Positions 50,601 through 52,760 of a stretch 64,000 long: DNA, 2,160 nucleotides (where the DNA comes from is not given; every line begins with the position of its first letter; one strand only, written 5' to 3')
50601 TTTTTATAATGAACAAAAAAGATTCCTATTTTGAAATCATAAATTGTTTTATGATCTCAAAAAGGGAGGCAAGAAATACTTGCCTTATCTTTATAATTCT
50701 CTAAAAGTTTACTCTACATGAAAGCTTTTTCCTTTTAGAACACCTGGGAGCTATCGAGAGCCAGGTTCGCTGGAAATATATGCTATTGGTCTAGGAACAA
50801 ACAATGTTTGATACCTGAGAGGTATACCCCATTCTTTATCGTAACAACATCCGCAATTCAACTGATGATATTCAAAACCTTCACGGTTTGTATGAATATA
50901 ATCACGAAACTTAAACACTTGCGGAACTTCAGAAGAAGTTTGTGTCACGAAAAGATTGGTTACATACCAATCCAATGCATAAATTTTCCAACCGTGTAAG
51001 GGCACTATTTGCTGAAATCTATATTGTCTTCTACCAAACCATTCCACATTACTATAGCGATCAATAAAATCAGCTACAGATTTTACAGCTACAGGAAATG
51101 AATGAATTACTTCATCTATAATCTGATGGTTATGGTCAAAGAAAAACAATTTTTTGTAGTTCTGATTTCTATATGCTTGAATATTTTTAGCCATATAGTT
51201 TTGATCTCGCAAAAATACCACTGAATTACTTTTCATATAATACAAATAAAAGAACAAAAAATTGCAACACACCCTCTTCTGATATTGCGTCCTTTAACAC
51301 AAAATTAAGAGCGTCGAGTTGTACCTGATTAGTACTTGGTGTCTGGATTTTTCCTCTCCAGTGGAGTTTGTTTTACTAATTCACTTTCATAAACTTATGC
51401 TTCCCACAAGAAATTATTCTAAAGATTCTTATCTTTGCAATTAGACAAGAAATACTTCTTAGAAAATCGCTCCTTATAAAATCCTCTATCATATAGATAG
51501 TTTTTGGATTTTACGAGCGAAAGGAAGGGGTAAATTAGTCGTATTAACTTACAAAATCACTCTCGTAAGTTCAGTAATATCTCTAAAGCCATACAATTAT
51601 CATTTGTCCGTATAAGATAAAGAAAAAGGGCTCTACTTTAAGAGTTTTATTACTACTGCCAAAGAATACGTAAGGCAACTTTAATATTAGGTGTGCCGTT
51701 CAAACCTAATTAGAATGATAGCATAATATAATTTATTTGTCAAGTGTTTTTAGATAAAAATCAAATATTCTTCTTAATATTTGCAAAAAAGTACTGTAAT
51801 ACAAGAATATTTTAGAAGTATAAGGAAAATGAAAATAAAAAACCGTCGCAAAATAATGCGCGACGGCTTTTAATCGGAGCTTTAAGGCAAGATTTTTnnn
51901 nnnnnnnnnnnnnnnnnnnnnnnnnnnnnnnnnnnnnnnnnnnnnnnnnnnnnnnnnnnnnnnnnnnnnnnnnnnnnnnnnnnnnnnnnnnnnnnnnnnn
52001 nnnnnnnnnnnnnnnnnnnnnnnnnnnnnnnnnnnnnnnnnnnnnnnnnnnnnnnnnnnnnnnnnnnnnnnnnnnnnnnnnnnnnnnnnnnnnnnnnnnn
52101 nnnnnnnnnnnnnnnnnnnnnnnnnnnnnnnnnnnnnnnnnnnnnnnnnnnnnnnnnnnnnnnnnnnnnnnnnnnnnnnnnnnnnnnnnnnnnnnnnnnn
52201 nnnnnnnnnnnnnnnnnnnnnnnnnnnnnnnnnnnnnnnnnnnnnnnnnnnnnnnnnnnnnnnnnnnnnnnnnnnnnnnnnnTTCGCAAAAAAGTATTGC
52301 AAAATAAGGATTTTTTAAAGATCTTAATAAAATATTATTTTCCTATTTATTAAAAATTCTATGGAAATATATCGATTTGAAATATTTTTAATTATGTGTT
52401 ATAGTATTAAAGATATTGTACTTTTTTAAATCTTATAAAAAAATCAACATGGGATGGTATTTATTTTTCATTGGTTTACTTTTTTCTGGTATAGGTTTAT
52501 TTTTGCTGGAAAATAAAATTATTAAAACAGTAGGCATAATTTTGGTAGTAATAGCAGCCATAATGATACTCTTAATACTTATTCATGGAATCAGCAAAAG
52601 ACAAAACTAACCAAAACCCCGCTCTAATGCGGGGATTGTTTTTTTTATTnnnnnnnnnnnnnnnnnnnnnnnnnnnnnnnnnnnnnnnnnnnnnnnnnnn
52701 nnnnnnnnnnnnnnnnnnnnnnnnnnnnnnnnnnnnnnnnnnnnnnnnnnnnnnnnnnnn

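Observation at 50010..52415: Compositionally foreign ~2.4 kb island between rmuC and the rpoD-dnaG operon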

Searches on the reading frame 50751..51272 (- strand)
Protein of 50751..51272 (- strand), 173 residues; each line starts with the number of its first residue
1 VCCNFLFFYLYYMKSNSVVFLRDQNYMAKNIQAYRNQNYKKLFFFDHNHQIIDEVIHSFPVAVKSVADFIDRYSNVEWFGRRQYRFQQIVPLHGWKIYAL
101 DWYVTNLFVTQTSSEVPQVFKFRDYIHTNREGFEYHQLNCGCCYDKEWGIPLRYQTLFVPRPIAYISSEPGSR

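Call 8: search_protein_families(library=pfam, proteins=[window:50751-51272:-], max_evalue=1)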
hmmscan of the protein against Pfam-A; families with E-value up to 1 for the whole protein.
window:50751-51272:- (173 aa): 1 family
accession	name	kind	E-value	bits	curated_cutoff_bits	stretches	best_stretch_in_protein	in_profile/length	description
PF08020.16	DUF1706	-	0.024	15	24.2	0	39-86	89-136/166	Protein of unknown function (DUF1706)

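Call 12: search_protein_families(library=phrogs, proteins=[window:50751-51272:-], max_evalue=1)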
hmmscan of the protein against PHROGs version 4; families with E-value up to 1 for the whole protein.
window:50751-51272:- (173 aa): 0 families

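Call 13: search_protein_families(library=padloc, proteins=[window:50751-51272:-], max_evalue=1)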
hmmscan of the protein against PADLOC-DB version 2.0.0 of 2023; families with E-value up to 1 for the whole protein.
window:50751-51272:- (173 aa): 0 families

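Call 15: find_homologous_proteins(query=window:50751-51236:-)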
Query window:50751-51236:- (161 aa): 1 proteins with E <= 0.001 among 2 candidates.
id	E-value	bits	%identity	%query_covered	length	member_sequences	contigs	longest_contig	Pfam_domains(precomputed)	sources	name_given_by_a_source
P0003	3.9e-99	347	100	91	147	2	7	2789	-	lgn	-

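Call 18: find_encoding_contigs(protein=P0003, flank=10000, max_places=10)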
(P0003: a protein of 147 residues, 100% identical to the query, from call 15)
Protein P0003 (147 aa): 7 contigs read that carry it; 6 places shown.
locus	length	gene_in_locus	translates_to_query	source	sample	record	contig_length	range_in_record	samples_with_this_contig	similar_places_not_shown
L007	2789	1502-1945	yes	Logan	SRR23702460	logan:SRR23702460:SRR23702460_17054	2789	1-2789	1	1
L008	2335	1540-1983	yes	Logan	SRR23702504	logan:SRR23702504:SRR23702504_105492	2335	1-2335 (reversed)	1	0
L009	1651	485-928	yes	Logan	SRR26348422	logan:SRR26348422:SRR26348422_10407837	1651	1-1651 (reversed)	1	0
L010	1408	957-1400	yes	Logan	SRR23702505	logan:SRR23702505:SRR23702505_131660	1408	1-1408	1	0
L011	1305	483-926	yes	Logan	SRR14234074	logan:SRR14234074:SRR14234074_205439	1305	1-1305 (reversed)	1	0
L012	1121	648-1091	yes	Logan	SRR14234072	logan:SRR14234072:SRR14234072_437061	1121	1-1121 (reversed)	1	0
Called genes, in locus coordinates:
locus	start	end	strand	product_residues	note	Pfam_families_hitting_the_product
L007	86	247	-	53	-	-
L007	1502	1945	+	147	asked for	-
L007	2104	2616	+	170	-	-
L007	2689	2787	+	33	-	?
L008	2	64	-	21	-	?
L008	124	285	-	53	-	-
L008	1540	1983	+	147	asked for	-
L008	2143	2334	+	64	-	?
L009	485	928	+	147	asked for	-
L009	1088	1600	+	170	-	-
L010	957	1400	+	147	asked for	-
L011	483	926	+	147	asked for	-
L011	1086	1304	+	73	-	?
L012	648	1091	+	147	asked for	-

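Call 42: predict_structure(protein=window:50751-51236:-)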
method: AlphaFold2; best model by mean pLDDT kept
length: 161 residues; sequences in the alignment: 1
mean_pLDDT: 36.6   pTM: 0.27
mean pLDDT of the five models: 36.6, 33.5, 33.0, 32.3, 32.2
residues with pLDDT >= 90: 0; 70-90: 0; 50-70: 2; < 50: 159
segments of 3 or more residues with pLDDT < 50: 1-58, 61-161
pLDDT, mean of each block of 10 residues (from residue 1): 30 33 35 35 31 45 40 41 39 38 37 42 41 33 39 28 26
secondary structure, 60 per line:
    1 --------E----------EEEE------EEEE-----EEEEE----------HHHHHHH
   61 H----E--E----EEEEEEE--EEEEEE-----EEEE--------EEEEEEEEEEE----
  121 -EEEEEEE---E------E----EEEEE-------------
elements in order: E20-23 E30-33 E39-43 H54-61 E74-80 E83-88 E94-97 E106-116 E122-128 E144-148
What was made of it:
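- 50751..51236 (-): ORF2, 161 aa: member of a rare uncharacterised family with motifs VVFLR..NYM, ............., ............, CGC and YQVVFSP.PIA. The AF2 model is unusable (pLDDT 36.6, call 42).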

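Call 49: search_protein_representatives(protein=window:50751-51236:-)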
Query: 161 residues. Proteins with E-value up to 0.001 (for the whole library): 18; up to 1e-10: 5; up to 1e-30: 3. The best 18 are listed.
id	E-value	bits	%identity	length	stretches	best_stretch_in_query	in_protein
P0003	1.2e-99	347.3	100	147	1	15-161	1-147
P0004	8.9e-49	181.9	55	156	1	4-156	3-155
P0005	1.0e-32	129.7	41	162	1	2-154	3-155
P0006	6.2e-24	101.1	37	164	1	1-156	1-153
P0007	1.7e-13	67.1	39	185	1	3-156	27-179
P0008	3.6e-10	56.3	39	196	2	4-98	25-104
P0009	2.5e-09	53.5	40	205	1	5-155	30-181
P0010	4.2e-09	52.8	38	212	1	3-155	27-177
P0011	3.1e-08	50.0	31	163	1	14-155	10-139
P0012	6.6e-07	45.7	19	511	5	47-115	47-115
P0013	8.1e-07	45.4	31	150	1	25-159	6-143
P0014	9.5e-06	41.9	41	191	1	3-102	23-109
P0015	2.2e-05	40.7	22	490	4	57-131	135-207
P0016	6.9e-05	39.1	35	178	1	5-155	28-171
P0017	9.8e-05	38.6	21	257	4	39-80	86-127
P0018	1.8e-04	37.8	34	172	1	10-158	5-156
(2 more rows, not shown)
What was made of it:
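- On ORFan (no homolog anywhere): ORF2 has 18 cluster representatives (call 49).
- Checked: ORF2 has a family of 18 cluster representatives that an exhaustive HMMER search finds (call 49).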

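Call 52: find_encoding_contigs(protein=P0004, flank=6000, max_places=4)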
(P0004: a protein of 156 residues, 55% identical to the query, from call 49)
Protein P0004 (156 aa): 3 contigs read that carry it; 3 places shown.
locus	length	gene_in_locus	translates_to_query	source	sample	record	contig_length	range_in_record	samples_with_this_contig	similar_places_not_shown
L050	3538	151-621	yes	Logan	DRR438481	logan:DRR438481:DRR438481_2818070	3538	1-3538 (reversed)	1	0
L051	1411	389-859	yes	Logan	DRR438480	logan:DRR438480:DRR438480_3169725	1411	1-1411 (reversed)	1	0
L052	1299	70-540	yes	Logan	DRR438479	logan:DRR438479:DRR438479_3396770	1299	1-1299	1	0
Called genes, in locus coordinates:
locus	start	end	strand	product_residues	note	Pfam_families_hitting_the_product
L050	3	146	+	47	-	?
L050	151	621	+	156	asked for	-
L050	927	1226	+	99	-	-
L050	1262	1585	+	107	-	-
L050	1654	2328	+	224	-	PF13328:HD_4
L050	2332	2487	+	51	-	-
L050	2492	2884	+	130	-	-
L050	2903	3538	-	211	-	?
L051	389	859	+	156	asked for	-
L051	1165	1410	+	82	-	?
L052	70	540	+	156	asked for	-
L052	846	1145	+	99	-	-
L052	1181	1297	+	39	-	?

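Call 53: find_encoding_contigs(protein=P0005, flank=10000, max_places=3)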
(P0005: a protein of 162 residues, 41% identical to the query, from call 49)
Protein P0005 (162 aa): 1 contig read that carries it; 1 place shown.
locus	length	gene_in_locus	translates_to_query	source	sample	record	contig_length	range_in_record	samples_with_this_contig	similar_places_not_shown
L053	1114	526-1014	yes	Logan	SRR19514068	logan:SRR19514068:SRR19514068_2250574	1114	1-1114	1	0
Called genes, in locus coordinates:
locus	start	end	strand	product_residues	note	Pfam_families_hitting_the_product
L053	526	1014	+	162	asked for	-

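Call 54: find_encoding_contigs(protein=P0006, flank=10000, max_places=3)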
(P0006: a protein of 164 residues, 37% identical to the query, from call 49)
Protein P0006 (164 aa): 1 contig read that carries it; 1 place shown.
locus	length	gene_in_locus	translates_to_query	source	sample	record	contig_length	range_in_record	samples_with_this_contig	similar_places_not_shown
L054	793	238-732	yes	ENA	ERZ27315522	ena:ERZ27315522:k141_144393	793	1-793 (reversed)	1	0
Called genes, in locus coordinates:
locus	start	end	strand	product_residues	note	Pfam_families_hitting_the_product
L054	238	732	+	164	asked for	-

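Call 55: find_encoding_contigs(protein=P0007, flank=10000, max_places=3)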
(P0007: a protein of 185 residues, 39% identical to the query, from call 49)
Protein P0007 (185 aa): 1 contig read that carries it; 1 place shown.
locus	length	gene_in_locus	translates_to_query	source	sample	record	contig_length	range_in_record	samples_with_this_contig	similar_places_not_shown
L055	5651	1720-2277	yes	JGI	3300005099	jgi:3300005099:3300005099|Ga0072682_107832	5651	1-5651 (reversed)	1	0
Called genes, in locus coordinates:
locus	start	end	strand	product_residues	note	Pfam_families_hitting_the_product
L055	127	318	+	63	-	-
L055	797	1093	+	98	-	-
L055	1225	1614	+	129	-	-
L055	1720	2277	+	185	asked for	-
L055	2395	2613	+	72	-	-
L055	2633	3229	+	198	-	-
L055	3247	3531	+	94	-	-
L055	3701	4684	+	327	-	-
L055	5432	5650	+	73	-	?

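Call 59: search_dna_similar(query=window:50751-51236:-, collection=phages, mode=protein, max_evalue=0.01)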
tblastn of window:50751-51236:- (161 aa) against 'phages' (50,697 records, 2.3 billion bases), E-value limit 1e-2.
No match.

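Call 74: find_related_loci(query=A7, collection=viral_contigs, flank=10000)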
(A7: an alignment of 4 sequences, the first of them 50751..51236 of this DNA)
Query A7 (161 aa) in viral_contigs; peptide patterns used: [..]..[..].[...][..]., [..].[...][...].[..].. (x = any residue, [..] = any of these).
99 stretches matched a pattern, but none encodes a relative of the query by tblastn (E <= 1e-3).

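Call 75: find_related_loci(query=A8, collection=viral_contigs, flank=10000)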
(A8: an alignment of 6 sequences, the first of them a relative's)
Query A8 (185 aa) in viral_contigs; peptide patterns used: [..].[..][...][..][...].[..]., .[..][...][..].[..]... (x = any residue, [..] = any of these).
33 stretches matched a pattern, but none encodes a relative of the query by tblastn (E <= 1e-3).

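Call 76: search_protein_families(library=pfam, alignment_id=A4, max_evalue=0.1)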
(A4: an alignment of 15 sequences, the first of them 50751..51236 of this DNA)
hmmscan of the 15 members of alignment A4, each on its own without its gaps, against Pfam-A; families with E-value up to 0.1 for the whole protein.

A. member 1, window:50751-51236:- (161 aa): 1 family
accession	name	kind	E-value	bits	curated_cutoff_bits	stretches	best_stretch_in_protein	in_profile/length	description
PF08020.16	DUF1706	-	0.022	15.1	24.2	0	27-74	89-136/166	Protein of unknown function (DUF1706)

B. families by the number of members that match (of 15 scanned): 4 families
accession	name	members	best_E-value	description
PF03467.21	Smg4_UPF3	1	0.02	Smg-4/UPF3 family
PF08020.16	DUF1706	1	0.022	Protein of unknown function (DUF1706)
PF14030.11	DUF4245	1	0.076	Protein of unknown function (DUF4245)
PF11347.14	CRR42-like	1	0.089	Protein CHLORORESPIRATORY REDUCTION 42-like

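Call 77: search_solved_structures(query=A4, max_evalue=1)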
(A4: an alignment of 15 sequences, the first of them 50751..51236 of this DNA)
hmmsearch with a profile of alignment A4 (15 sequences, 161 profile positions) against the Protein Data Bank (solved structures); distinct sequences matched with E-value up to 1: 1.
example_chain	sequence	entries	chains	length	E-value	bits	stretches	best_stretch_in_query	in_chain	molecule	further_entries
7ol9_A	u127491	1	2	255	0.26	14.6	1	30-101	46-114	Nucleoid occlusion protein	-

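Call 78: find_encoding_contigs(protein=P0009, flank=10000, max_places=2)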
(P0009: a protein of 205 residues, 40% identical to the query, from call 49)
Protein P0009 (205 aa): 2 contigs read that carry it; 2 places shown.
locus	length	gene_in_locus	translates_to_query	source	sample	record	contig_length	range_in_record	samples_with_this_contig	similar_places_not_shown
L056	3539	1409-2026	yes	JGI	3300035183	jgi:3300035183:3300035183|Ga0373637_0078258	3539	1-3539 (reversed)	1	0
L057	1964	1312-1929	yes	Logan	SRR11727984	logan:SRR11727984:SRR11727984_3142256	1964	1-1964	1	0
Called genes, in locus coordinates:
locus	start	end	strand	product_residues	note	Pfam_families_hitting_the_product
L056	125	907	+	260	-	-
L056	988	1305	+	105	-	-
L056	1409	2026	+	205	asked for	-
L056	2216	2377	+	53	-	-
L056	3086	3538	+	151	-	?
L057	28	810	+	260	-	-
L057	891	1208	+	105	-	-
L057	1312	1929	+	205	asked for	-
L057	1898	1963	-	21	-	?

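Call 79: find_encoding_contigs(protein=P0010, flank=10000, max_places=2)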
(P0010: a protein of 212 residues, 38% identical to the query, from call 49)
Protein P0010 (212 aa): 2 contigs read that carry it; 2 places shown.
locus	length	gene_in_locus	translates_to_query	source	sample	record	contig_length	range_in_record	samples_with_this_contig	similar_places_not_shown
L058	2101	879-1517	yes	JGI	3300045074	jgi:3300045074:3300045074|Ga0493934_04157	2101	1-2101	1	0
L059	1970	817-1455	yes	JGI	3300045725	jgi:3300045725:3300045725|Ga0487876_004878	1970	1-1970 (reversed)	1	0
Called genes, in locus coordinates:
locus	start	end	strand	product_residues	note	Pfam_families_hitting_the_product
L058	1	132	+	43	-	?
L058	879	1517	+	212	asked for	-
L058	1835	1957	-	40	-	-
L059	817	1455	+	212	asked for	-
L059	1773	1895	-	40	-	-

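Call 80: find_encoding_contigs(protein=P0011, flank=10000, max_places=2)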
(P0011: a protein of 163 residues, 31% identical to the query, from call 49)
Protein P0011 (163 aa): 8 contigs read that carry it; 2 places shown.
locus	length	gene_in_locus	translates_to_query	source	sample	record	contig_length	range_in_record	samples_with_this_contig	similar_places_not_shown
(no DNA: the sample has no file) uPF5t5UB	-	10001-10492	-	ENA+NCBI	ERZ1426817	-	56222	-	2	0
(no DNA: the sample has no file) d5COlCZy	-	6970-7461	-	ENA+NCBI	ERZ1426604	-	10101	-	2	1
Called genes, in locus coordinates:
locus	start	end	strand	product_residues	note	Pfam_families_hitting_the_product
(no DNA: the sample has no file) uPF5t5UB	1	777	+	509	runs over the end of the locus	PF12072:RNase_Y_N, PF00013:KH_1, PF01966:HD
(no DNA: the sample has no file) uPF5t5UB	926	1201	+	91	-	PF00216:Bac_DNA_binding, PF18291:HU-HIG (weak)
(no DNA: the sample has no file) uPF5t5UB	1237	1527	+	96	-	-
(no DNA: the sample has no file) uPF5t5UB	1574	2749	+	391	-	PF00089:Trypsin (weak), PF13365:Trypsin_2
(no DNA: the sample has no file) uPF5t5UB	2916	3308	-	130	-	PF02021:UPF0102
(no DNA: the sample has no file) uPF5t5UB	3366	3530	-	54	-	-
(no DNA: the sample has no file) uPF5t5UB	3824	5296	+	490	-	PF01743:PolyA_pol, PF12627:PolyA_pol_RNAbd, PF01966:HD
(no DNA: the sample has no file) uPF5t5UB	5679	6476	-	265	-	PF03372:Exo_endo_phos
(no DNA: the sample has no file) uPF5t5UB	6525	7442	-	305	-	PF02899:Phage_int_SAM_1, PF13495:Phage_int_SAM_4 (faint), PF00589:Phage_integrase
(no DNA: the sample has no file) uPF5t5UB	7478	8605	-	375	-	PF05496:RuvB_N, PF13191:AAA_16 (faint), PF00004:AAA, PF07728:AAA_5 (faint), PF16193:AAA_assoc_2, PF12002:MgsA_C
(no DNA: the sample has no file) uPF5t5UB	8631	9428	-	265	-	PF01978:TrmB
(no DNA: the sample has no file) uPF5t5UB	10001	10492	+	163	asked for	-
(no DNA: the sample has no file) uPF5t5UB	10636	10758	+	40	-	PF13240:Zn_Ribbon_1 (faint), PF10571:UPF0547 (weak)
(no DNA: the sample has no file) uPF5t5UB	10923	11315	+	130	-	-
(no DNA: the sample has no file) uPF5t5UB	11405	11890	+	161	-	PF08960:STIV_B116-like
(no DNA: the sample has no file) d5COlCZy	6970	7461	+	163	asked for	-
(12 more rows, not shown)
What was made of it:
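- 50751..51236 (-): Contexts are runs of small unannotated genes or a small chromosomal islet (calls 52, 55, 78-80).
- The ORF2 family is rare and sits in runs of small ORFs or in an islet with a virus-type STIV_B116-like gene (calls 49, 52, 55, 80).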

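Call 82: search_protein_families(library=ncbifam, proteins=[window:50751-51236:-, P0004], max_evalue=0.1)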
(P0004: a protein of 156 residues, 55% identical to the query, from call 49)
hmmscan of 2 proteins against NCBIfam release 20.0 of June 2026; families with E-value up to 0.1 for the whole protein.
window:50751-51236:- (161 aa): 0 families

P0004 (156 aa): 0 families
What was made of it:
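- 50751..51236 (-): No hit in Pfam, NCBIfam, PHROGs, PADLOC, PDB, IMG/VR or GenBank phages (calls 8, 12, 13, 59, 74-77, 82).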

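Call 102: find_encoding_contigs(protein=P0018, flank=10000, max_places=3)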
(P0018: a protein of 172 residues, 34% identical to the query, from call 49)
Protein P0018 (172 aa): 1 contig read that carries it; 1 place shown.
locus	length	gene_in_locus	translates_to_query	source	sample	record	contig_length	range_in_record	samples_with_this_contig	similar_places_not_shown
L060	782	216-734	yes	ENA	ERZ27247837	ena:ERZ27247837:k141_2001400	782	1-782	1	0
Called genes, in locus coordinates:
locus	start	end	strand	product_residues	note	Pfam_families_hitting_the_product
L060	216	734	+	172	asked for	-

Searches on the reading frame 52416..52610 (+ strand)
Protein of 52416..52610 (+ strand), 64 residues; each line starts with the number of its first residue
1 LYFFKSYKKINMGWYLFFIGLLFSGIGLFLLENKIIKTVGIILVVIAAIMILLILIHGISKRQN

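Call 8: search_protein_families(library=pfam, proteins=[window:52416-52610:+], max_evalue=1)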
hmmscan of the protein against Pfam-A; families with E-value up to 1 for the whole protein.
window:52416-52610:+ (64 aa): 4 families
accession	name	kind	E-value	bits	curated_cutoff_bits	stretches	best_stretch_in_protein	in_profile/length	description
PF23636.1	DUF7144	-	0.017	15.7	27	1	12-56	45-90/115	Domain of unknown function (DUF7144)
PF12650.12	DUF3784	-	0.043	14.5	28.1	1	11-55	45-90/94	Domain of unknown function (DUF3784)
PF03169.20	OPT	-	0.056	12.5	25.8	1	5-54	349-399/623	OPT oligopeptide transporter protein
PF13630.11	SdpI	-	0.36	11.5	28.2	1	12-56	29-69/71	SdpI/YfhL protein family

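Call 82: search_protein_families(library=ncbifam, proteins=[window:52416-52610:+], max_evalue=0.1)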
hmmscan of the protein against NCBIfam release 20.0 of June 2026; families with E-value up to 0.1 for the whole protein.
window:52416-52610:+ (64 aa): 2 families
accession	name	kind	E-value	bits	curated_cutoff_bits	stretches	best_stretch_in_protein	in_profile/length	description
TIGR00816.1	tdt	subfamily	0.0067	15.8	237.25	1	2-60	253-315/320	tellurite-resistance/dicarboxylate transporter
NF041681.1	HGxxPAAW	subfamily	0.078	13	33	1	15-52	13-49/55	HGxxPAAW family protein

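Call 94: find_encoding_contigs(protein=window:52416-52610:+, flank=6000, max_places=10)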
Protein window:52416-52610:+ (64 aa): no gene with exactly this product is on record in the collection.
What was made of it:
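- Tried and rejected: The search for an 'empty-site' strain through the small neighbouring ORF failed because that ORF is not on record (call 94).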
